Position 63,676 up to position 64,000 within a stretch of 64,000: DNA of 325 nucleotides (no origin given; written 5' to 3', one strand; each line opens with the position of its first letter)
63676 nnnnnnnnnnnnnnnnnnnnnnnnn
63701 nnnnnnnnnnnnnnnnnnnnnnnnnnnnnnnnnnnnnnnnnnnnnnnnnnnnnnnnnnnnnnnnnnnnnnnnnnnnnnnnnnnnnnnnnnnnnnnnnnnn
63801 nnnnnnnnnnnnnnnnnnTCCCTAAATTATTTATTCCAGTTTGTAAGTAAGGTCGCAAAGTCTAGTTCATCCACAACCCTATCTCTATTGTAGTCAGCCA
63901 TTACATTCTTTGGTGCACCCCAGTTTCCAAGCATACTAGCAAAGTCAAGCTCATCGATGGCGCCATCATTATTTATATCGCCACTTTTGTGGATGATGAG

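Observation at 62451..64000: Dockerin-ending gene immediately followed by a cohesin-like, membrane-anchored protein: a minimal cellulosome-style anchoring pair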

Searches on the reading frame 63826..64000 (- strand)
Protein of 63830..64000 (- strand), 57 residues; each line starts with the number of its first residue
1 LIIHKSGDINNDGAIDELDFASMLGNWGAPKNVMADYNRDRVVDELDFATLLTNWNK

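Call 6: search_protein_families(library=pfam, proteins=[window:63826-64000:-], max_evalue=10)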
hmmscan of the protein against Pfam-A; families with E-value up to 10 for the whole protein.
window:63826-64000:- (57 aa): 9 families
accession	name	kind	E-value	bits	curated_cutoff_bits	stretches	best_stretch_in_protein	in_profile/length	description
PF00404.24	Dockerin_1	-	8.6e-07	29.5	22.9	1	7-51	2-52/57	Dockerin type I domain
PF13405.12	EF-hand_6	-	0.00033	20.6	25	2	8-28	10-30/30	EF-hand domain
PF00036.39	EF-hand_1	-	0.00041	20.1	25.4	2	8-24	10-26/29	EF hand domain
PF13499.12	EF-hand_7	-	0.025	15.4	30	1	8-23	50-65/67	EF-hand domain pair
PF10149.14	TM231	-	0.057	13.1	23.2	2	34-52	106-124/301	Transmembrane protein 231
PF19804.4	DUF6287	-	0.063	13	26.3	1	11-27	4-20/34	Domain of unknown function (DUF6287)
PF13833.12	EF-hand_8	-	0.095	12.9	28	1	7-24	34-51/54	EF-hand domain pair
PF13202.12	EF-hand_5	-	0.11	12.5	25.9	1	8-23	9-24/25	EF hand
PF04694.17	Corona_3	-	0.16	12.8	27.1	1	3-21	3-21/59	Coronavirus ORF3 protein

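Call 7: search_protein_families(library=ncbifam, proteins=[window:63826-64000:-], max_evalue=10)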
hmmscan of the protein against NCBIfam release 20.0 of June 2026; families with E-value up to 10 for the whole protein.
window:63826-64000:- (57 aa): 2 families
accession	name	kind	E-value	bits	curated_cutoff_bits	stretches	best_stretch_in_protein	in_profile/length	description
NF041540.1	dockerin_GC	domain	1.8e-05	25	29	1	7-56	10-64/67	GC-type dockerin domain-anchored protein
NF002436.0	PRK01584.1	equivalog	0.072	11.6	529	1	5-29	68-92/595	alanine--tRNA ligase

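Call 38: find_homologous_proteins(query=window:63830-64000:-, max_evalue=0.01)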
Query seq(57 aa): no candidate shares three 5-residue words with the query. No homologue found.
